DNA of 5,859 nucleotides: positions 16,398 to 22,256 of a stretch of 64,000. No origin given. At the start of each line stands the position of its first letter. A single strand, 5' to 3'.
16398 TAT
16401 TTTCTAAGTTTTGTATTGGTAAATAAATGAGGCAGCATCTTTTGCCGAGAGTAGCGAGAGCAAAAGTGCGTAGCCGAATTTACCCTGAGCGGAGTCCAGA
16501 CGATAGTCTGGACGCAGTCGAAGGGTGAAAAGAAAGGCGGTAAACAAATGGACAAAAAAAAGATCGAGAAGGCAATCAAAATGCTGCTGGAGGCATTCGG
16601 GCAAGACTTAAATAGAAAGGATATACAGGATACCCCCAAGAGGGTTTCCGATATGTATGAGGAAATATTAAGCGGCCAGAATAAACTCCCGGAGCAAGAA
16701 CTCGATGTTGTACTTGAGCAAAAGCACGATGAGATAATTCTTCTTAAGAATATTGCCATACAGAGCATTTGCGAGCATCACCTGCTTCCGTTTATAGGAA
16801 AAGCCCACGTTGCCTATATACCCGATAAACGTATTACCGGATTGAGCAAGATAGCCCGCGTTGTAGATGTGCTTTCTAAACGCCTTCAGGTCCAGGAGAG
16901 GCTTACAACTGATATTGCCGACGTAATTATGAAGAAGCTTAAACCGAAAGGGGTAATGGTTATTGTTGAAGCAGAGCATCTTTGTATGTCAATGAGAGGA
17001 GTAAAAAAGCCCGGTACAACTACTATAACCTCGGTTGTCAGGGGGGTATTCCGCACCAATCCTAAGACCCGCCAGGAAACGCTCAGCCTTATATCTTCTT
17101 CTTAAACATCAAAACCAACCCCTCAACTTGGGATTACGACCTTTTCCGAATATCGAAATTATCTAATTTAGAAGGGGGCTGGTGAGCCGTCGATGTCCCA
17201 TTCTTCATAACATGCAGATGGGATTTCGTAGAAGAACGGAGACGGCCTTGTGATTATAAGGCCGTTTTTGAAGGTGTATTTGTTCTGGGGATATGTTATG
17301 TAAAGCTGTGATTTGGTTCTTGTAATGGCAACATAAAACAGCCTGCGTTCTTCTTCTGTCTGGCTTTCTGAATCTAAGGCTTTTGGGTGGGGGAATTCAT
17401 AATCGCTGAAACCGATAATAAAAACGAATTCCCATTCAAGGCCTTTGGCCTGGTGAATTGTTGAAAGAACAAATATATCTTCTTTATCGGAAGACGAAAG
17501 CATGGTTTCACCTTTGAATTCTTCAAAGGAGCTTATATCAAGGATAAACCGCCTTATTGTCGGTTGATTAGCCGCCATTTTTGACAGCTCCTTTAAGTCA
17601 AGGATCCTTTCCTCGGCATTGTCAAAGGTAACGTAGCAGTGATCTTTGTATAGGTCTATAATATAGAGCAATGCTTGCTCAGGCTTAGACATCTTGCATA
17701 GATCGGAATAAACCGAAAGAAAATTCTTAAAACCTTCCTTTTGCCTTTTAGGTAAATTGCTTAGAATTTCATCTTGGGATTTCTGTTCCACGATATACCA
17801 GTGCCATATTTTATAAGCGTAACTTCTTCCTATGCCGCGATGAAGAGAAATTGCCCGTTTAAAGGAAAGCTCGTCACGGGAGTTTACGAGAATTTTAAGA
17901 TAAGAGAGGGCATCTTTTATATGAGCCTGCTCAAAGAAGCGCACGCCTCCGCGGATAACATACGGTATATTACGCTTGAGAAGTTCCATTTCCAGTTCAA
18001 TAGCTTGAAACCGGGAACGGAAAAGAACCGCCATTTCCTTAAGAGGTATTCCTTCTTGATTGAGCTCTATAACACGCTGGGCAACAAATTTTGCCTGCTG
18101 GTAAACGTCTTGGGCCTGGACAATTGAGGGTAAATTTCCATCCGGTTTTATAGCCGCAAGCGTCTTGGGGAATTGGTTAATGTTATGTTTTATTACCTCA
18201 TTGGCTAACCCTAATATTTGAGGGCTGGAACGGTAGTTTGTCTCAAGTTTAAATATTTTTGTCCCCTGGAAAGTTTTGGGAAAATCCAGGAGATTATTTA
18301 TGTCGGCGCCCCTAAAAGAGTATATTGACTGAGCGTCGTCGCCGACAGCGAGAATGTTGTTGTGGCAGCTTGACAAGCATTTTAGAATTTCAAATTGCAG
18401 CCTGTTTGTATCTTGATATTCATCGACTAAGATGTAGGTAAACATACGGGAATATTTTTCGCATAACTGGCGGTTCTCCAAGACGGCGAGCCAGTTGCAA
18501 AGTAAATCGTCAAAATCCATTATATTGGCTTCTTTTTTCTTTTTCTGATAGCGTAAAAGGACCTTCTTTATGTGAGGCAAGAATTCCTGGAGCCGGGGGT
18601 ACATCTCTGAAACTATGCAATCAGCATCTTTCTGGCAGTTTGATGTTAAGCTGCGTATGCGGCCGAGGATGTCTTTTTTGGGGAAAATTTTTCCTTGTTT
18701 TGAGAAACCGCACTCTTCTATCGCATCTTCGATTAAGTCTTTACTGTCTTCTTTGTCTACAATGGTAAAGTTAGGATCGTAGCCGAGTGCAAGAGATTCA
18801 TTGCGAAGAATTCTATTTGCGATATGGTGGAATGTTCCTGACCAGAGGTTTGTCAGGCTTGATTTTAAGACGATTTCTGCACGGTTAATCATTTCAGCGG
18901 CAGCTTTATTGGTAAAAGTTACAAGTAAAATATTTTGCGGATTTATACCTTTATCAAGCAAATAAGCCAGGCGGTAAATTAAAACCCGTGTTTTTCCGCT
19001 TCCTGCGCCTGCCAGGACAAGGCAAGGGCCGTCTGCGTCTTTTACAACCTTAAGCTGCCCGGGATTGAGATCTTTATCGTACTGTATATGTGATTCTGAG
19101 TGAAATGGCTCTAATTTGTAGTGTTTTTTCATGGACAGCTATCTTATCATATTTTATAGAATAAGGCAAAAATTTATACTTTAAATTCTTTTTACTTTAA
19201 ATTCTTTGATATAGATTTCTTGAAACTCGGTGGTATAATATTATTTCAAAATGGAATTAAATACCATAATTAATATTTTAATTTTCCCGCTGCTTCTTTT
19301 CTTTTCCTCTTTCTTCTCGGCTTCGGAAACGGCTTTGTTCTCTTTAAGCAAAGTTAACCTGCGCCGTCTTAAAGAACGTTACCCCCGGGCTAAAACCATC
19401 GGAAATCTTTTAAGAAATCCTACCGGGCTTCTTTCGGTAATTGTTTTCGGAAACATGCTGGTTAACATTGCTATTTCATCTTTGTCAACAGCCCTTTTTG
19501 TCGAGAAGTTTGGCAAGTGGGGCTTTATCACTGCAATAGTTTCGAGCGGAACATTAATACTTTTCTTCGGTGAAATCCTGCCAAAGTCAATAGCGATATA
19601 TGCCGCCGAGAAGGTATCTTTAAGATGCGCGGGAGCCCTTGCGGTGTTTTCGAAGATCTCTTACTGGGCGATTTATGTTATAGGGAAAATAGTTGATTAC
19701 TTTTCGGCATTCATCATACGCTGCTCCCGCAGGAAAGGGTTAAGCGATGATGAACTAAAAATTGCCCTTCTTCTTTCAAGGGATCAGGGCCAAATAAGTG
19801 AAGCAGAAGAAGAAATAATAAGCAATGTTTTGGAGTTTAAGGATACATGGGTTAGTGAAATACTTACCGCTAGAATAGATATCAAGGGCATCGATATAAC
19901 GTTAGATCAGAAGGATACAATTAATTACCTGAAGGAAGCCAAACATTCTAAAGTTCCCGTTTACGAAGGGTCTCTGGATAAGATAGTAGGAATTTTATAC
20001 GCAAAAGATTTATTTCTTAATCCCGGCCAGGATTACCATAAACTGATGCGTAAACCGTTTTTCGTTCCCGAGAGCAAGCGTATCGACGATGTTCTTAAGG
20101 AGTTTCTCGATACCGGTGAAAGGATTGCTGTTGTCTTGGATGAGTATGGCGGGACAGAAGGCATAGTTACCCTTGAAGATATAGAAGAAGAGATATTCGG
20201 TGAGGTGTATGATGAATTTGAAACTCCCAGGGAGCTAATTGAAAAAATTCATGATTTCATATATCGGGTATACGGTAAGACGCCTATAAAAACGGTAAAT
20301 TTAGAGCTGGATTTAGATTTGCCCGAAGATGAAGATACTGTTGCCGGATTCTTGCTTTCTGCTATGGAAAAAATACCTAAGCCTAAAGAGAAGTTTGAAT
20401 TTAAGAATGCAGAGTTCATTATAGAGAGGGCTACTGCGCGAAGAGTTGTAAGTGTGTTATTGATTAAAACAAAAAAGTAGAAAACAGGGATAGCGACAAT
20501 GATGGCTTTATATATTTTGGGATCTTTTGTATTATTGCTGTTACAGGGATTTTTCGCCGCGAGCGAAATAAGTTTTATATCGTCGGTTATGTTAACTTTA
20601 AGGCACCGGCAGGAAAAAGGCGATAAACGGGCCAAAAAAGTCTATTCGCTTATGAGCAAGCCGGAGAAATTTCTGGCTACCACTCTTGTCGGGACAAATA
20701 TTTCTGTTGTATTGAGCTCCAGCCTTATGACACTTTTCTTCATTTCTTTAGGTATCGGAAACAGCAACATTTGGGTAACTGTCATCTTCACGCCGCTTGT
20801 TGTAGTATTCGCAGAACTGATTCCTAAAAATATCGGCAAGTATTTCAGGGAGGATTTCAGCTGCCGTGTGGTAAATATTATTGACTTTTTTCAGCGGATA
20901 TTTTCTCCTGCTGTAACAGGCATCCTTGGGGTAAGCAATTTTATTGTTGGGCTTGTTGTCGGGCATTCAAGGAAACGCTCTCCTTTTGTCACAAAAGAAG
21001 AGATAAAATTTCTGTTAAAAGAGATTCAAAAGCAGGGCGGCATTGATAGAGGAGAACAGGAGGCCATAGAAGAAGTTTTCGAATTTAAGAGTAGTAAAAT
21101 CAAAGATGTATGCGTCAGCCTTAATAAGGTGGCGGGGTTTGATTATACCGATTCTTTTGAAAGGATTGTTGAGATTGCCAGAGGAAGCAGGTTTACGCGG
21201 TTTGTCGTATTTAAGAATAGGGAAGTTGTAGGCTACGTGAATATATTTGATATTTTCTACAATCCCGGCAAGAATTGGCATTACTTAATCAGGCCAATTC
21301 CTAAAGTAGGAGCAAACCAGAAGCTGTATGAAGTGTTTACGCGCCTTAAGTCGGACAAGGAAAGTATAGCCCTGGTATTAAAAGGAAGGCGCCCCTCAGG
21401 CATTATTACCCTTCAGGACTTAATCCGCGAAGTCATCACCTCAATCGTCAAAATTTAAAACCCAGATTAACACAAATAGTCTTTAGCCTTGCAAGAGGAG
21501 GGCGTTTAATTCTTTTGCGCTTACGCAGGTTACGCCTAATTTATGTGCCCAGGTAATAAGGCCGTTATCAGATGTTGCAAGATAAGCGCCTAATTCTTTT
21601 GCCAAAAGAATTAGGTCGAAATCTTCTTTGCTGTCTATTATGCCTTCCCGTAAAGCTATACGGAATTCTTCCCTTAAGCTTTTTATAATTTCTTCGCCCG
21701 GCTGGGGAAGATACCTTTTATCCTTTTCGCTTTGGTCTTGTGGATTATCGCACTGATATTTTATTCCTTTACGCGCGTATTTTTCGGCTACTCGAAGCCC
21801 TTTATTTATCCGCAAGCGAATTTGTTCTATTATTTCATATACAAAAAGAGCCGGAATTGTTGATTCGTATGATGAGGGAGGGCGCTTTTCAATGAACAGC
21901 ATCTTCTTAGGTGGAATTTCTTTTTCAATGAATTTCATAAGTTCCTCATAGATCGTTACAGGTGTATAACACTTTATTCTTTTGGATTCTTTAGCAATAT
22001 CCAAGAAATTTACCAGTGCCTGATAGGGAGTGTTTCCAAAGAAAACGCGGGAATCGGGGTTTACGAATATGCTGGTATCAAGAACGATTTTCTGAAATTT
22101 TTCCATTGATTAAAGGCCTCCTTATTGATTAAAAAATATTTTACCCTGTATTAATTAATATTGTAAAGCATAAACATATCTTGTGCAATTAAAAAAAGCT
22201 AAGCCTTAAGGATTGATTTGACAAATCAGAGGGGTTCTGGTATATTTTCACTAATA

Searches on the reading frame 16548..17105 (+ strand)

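Call 39: search_protein_families(library=pfam, proteins=[window:16548-17105:+], max_evalue=0.001)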
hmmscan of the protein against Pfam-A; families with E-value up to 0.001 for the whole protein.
window:16548-17105:+ (185 aa): 1 family
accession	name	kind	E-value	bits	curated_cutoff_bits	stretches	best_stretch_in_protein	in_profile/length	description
PF01227.27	GTP_cyclohydroI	-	4e-75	251.6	27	1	6-182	1-178/179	GTP cyclohydrolase I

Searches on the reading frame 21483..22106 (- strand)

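Call 39: search_protein_families(library=pfam, proteins=[window:21483-22106:-], max_evalue=0.001)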
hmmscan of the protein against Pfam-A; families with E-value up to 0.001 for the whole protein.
window:21483-22106:- (207 aa): 2 families
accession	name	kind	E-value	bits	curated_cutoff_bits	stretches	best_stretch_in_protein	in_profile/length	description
PF08745.17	PIN_5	-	7.3e-52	176.2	27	1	7-204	2-200/205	PINc domain ribonuclease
PF16289.11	PIN_12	-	0.00036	21.4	32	0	7-68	1-61/172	PIN domain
